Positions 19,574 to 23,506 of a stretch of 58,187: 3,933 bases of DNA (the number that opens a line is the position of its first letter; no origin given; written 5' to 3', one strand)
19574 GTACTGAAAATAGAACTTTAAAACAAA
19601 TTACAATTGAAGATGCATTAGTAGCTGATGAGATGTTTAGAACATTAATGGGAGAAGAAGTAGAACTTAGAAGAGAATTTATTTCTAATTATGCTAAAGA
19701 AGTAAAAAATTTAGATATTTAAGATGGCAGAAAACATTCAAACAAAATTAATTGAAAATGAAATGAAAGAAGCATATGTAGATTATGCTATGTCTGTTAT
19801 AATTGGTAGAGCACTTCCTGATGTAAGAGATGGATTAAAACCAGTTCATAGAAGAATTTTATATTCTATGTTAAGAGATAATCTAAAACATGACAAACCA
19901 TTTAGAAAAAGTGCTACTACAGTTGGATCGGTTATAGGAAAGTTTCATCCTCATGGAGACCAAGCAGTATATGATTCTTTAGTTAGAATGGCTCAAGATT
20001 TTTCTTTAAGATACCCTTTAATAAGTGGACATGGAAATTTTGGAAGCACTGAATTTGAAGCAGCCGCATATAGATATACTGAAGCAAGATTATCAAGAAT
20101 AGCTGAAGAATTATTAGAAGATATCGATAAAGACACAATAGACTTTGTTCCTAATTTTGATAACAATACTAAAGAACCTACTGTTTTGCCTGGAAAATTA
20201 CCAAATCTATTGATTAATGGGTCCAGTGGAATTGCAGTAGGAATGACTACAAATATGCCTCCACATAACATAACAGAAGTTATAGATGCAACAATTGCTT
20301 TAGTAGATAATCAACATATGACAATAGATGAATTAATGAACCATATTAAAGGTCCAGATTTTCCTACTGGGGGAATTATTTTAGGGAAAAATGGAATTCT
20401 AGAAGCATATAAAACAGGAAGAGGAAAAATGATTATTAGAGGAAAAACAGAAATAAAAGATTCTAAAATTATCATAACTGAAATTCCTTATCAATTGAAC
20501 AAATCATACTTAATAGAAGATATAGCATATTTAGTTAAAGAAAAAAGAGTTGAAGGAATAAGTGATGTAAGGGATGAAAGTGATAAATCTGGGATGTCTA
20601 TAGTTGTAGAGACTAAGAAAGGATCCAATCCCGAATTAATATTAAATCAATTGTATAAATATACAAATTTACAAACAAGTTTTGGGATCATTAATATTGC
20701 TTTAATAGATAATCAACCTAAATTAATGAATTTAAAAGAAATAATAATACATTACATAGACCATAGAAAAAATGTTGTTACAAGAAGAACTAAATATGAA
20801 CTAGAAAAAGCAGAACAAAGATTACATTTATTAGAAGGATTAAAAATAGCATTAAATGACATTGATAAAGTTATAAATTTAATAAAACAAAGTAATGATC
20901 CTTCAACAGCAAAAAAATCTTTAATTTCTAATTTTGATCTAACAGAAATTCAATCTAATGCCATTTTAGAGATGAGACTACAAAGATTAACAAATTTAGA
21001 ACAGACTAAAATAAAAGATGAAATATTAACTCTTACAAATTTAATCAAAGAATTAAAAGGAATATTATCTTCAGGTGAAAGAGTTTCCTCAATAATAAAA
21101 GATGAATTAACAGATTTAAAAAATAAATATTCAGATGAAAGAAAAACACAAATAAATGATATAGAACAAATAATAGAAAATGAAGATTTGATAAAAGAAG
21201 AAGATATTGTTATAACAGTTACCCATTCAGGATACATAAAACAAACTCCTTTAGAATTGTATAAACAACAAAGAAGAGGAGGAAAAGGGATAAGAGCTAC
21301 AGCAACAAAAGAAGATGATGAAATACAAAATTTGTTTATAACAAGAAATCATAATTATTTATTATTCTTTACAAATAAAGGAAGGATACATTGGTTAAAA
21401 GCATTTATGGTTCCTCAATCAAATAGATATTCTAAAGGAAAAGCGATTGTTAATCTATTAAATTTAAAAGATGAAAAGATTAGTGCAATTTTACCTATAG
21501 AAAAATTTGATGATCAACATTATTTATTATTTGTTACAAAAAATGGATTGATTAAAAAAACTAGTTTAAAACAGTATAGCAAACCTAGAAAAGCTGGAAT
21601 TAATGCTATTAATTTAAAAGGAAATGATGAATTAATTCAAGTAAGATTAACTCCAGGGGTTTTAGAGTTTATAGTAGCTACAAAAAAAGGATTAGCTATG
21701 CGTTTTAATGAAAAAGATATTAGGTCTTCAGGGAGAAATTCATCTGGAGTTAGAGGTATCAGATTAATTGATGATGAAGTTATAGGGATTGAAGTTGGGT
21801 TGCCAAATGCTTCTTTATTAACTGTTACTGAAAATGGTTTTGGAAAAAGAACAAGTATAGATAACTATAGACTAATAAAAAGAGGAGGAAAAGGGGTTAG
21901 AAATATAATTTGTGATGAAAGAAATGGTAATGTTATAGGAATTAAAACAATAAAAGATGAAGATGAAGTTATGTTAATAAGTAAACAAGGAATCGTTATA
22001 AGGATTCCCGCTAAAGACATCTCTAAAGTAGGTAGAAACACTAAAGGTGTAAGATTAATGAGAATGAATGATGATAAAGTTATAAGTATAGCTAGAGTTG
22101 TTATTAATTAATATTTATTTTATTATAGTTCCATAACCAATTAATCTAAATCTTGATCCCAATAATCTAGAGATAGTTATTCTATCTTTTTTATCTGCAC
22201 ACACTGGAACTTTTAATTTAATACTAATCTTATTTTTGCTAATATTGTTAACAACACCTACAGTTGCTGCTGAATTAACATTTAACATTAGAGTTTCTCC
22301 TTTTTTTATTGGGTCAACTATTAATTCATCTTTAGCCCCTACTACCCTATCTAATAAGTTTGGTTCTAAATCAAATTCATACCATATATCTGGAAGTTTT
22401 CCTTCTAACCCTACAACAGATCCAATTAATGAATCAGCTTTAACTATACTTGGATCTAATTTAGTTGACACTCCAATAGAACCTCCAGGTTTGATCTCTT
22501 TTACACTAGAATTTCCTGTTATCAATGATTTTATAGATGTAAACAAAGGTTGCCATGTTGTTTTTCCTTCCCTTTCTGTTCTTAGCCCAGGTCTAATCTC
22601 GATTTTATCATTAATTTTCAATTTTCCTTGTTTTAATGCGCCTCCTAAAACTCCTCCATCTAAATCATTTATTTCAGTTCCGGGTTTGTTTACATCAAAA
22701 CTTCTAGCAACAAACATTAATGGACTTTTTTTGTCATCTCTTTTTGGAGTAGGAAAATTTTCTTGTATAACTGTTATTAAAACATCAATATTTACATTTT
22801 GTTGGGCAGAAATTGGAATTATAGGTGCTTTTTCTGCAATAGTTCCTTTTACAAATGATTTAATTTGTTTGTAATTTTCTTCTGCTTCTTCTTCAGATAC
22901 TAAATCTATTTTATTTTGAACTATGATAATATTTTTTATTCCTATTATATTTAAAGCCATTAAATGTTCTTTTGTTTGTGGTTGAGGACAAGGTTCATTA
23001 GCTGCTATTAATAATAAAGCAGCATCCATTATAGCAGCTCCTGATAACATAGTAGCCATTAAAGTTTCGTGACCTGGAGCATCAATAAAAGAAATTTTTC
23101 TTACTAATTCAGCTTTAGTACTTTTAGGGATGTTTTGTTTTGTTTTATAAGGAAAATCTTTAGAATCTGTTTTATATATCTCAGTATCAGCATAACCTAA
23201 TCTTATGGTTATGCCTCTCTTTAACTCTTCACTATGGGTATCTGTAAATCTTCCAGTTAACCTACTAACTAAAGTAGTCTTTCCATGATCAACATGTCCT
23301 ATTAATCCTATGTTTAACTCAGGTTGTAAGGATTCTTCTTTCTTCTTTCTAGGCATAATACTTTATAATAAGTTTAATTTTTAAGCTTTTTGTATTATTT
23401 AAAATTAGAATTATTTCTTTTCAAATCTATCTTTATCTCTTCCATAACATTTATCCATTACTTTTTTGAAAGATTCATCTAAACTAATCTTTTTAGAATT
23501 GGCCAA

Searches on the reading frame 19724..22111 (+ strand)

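Call 16: search_protein_families(library=pfam, proteins=[window:19724-22111:+], max_evalue=0.01)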
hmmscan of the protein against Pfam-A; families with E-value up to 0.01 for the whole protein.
window:19724-22111:+ (795 aa): 3 families
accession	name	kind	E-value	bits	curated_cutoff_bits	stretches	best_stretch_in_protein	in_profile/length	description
PF00521.26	DNA_topoisoIV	-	1.6e-165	551.6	31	1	29-462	1-431/432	DNA gyrase/topoisomerase IV, subunit A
PF03989.18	DNA_gyraseA_C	-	4e-64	212.3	27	6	747-792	1-47/48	DNA gyrase C-terminal domain, beta-propeller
PF04762.18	Beta-prop_ELP1_1st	-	0.0086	15.4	26.8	0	731-785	71-131/359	ELP1 first N-terminal beta-propeller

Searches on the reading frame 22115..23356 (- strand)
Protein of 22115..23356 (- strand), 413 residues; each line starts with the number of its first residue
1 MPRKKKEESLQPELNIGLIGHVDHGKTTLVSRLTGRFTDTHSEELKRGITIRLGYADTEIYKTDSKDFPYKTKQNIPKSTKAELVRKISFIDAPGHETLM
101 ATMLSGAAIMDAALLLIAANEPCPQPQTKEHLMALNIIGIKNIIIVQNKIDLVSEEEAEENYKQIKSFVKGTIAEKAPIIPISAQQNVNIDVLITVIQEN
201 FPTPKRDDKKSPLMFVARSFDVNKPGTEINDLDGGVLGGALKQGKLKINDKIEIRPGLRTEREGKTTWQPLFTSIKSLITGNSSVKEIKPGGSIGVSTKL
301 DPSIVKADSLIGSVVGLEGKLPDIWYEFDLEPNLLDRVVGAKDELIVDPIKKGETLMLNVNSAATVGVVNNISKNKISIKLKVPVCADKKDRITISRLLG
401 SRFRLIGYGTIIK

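Call 34: search_protein_families(library=pfam, proteins=[window:22115-23356:-], max_evalue=0.01)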
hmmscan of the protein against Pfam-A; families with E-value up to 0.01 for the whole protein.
window:22115-23356:- (413 aa): 6 families
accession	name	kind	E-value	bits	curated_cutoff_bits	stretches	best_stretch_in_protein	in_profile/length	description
PF00009.33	GTP_EFTU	-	1.7e-33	116.2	26.5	1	14-202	4-187/188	Elongation factor Tu GTP binding domain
PF09173.17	eIF2_C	-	1.3e-27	96.2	22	1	327-411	2-86/86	Initiation factor eIF2 gamma, C terminal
PF03144.31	GTP_EFTU_D2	-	9e-07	29.7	30.3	1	234-301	1-61/73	Elongation factor Tu domain 2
PF01926.29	MMR_HSR1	-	8.4e-06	26.3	21.9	1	16-149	2-113/113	50S ribosome-binding GTPase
PF03193.22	RsgA_GTPase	-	2.3e-05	24.7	30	1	107-199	20-106/174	RsgA GTPase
PF16897.10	MMR_HSR1_Xtn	-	8.6e-05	22.9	35.2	1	142-198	57-101/106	C-terminal region of MMR_HSR1 domain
